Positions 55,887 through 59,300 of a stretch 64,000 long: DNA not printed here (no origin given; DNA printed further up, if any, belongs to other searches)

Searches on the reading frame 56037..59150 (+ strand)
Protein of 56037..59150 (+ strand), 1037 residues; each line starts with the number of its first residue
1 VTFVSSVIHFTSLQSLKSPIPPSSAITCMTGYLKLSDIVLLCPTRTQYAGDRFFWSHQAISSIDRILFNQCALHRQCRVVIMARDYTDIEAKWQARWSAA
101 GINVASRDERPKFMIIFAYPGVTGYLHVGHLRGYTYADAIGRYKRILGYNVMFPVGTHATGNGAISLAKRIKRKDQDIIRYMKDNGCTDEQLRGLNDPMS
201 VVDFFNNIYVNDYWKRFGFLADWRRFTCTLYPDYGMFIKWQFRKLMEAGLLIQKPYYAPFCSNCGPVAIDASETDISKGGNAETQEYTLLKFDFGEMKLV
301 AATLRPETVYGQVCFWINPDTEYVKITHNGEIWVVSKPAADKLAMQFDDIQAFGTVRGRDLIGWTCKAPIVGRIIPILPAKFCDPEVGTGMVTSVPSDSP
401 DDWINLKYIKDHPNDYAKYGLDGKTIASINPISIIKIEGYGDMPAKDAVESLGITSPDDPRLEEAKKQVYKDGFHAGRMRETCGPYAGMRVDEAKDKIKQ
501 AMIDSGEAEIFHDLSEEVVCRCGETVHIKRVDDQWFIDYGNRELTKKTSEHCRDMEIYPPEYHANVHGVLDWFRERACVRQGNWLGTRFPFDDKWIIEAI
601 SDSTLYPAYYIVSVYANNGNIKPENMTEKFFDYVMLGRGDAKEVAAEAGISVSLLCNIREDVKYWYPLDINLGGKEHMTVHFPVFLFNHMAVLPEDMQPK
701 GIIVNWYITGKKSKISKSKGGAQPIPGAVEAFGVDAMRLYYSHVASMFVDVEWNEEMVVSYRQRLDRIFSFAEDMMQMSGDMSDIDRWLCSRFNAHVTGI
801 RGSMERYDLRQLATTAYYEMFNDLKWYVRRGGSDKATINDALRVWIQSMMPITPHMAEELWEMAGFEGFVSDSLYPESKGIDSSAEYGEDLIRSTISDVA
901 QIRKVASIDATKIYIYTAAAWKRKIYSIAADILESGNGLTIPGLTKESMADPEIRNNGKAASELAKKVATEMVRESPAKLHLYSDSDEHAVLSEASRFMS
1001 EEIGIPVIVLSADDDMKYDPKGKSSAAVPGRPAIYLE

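Call 39: search_protein_families(library=pfam, proteins=[window:56037-59150:+], max_evalue=0.00001)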
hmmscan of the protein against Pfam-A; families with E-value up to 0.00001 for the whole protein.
window:56037-59150:+ (1037 aa): 3 families
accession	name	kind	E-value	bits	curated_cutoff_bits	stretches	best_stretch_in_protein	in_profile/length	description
PF00133.28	tRNA-synt_1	-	8.4e-22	77.9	22.7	1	93-753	2-413/414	tRNA synthetases class I (I, L, M and V)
PF08264.19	Anticodon_1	-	1.5e-20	74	25.1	1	786-909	1-139/148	Anticodon-binding domain of tRNA ligase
PF09334.17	tRNA-synt_1g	-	5.5e-12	45.6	20.1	0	115-180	3-68/391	tRNA synthetases class I (M)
